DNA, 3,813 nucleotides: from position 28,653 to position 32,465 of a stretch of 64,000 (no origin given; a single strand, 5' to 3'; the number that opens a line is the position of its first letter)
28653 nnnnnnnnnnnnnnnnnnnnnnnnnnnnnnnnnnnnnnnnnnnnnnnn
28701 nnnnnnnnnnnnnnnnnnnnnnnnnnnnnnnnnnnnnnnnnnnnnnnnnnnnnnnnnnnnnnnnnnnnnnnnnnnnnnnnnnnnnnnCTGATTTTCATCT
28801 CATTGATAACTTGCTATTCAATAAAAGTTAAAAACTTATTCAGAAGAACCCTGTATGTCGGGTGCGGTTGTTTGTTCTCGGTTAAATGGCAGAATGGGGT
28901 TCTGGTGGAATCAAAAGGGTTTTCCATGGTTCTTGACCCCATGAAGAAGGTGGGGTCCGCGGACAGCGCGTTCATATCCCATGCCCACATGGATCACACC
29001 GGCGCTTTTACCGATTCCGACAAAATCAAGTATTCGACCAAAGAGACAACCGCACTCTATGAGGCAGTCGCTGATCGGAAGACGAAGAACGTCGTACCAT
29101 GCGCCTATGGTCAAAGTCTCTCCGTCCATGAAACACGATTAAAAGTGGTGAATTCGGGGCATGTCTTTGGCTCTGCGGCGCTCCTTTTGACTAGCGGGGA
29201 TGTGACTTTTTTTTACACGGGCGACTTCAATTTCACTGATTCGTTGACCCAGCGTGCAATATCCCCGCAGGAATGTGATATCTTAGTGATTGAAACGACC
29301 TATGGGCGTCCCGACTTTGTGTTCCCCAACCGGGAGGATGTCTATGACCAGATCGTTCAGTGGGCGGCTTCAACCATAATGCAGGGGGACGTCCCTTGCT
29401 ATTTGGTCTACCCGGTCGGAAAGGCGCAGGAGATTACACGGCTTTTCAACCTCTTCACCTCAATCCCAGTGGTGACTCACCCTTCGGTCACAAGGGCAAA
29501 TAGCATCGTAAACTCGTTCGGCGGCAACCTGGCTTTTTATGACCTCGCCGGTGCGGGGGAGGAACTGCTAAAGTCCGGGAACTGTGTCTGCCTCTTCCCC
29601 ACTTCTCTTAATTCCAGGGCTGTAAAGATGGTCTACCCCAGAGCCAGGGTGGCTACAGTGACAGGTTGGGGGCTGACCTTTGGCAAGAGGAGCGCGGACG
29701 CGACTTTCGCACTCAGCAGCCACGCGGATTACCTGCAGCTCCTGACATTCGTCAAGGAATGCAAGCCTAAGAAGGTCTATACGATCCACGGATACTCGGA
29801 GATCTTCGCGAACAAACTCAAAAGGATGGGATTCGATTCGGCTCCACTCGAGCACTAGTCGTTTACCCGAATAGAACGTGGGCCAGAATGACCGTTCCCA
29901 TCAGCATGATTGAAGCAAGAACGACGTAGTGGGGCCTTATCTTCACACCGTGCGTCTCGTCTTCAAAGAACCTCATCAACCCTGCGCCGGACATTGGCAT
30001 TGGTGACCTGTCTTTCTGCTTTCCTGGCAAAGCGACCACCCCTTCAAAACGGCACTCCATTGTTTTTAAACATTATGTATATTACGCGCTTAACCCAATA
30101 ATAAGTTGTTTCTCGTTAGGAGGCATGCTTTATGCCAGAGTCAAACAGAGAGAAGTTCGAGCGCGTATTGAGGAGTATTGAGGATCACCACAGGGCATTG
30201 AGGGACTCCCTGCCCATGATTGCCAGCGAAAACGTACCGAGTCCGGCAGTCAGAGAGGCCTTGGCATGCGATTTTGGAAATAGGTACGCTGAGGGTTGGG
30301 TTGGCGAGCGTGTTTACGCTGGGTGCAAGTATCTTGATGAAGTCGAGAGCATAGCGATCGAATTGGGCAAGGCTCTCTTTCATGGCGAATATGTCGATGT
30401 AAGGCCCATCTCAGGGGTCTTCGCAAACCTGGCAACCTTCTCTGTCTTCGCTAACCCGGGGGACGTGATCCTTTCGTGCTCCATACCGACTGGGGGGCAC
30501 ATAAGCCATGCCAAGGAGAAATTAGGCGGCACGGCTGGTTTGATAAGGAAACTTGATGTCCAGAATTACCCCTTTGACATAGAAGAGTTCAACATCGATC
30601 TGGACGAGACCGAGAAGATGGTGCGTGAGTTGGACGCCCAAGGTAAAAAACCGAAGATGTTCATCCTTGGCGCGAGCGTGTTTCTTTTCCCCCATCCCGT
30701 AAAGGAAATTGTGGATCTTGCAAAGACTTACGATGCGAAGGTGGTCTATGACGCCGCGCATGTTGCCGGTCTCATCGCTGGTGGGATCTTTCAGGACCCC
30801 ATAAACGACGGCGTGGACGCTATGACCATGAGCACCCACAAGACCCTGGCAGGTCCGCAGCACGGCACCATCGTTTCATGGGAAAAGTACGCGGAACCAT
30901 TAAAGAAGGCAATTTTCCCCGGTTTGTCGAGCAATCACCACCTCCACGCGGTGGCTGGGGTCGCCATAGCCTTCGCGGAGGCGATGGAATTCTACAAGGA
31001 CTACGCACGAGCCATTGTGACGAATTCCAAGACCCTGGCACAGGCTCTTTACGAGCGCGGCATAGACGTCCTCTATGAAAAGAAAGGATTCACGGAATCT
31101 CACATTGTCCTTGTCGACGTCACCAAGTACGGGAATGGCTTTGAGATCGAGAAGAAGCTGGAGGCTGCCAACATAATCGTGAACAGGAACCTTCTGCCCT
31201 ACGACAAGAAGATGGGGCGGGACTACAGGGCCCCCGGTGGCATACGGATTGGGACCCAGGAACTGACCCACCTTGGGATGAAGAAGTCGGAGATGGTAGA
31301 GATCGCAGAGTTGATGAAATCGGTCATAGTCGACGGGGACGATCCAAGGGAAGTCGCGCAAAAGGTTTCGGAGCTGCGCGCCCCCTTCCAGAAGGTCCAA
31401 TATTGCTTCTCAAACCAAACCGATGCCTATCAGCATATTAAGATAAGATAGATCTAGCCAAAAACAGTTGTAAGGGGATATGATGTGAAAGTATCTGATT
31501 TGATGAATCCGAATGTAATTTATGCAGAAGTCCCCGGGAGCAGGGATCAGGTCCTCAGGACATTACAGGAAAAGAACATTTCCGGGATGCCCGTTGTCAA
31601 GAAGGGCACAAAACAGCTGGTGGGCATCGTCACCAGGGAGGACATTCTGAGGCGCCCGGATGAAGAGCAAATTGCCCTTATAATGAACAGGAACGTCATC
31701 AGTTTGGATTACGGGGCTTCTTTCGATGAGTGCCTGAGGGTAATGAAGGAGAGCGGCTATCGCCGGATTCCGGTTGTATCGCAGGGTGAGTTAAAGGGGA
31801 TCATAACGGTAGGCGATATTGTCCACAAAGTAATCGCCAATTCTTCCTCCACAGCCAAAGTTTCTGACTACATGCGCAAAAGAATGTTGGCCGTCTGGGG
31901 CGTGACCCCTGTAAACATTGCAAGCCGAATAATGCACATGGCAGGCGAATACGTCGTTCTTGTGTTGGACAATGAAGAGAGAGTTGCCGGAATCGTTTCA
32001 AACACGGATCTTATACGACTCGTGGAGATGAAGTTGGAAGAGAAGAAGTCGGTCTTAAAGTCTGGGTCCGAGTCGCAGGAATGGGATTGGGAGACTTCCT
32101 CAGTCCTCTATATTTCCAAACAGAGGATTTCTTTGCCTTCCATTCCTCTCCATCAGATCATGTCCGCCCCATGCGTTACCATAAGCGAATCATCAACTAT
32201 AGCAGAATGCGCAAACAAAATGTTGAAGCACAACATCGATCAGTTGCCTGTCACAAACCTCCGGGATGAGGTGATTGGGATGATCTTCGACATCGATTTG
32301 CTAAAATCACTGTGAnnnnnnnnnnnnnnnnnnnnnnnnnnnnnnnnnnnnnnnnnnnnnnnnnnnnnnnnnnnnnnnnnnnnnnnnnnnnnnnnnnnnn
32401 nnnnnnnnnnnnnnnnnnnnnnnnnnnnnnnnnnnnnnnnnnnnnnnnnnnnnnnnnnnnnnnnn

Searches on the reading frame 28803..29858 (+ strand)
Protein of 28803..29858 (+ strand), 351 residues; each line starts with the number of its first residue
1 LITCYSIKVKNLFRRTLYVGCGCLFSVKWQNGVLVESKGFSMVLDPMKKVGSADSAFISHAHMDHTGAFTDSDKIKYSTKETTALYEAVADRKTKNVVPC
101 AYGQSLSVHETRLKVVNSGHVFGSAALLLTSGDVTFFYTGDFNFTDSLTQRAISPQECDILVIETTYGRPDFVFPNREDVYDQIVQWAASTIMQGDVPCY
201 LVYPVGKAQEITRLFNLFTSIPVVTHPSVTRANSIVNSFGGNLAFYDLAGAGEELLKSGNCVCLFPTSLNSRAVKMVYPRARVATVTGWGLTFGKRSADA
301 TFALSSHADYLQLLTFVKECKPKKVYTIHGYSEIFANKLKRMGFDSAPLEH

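Call 30: search_protein_families(library=pfam, proteins=[window:28803-29858:+], max_evalue=0.001)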
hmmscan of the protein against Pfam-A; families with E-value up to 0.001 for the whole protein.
window:28803-29858:+ (351 aa): 2 families
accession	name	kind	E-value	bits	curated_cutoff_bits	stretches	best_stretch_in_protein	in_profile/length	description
PF12706.13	Lactamase_B_2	-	2.6e-07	30.9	27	1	48-172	26-171/200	Beta-lactamase superfamily domain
PF07521.17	RMMBL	-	2.7e-06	27.7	21.6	1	302-343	11-57/63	Zn-dependent metallo-hydrolase RNA specificity domain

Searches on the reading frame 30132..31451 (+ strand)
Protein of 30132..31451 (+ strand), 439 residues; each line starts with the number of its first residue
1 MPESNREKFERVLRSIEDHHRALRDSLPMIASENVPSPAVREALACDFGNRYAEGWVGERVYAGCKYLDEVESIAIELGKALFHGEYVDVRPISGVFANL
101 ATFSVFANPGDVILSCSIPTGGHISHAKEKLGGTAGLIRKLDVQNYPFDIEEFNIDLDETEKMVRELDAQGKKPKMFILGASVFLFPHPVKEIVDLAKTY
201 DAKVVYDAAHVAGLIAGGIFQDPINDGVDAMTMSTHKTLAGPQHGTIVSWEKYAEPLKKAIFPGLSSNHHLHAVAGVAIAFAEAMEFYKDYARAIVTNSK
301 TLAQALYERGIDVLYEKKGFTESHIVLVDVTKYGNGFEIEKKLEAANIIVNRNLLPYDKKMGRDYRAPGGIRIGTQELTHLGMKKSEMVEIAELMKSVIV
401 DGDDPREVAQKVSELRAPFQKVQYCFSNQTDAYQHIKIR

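Call 30: search_protein_families(library=pfam, proteins=[window:30132-31451:+], max_evalue=0.001)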
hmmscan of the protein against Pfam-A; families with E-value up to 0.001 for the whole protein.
window:30132-31451:+ (439 aa): 3 families
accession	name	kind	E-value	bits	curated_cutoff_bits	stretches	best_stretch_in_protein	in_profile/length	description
PF00464.25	SHMT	-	6.6e-73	246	27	1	12-394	8-398/399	Serine hydroxymethyltransferase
PF00155.27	Aminotran_1_2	-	2.2e-09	37.4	19.7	1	89-320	68-304/361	Aminotransferase class I and II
PF01212.27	Beta_elim_lyase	-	6.6e-06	26.1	27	1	92-369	53-239/288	Beta-eliminating lyase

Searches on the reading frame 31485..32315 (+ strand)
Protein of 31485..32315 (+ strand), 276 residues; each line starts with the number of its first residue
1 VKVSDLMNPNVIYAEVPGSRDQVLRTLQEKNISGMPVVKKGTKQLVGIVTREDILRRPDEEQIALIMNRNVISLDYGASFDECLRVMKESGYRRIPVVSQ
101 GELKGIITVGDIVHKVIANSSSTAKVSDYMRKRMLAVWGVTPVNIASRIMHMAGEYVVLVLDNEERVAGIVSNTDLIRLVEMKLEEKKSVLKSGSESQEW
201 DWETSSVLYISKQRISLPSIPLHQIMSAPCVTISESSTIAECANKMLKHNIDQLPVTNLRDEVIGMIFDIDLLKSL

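Call 30: search_protein_families(library=pfam, proteins=[window:31485-32315:+], max_evalue=0.001)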
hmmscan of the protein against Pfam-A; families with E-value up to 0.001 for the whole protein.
window:31485-32315:+ (276 aa): 1 family
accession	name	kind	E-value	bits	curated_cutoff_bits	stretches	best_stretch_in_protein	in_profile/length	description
PF00571.33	CBS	-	8.7e-47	157.7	24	4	66-116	4-55/57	CBS domain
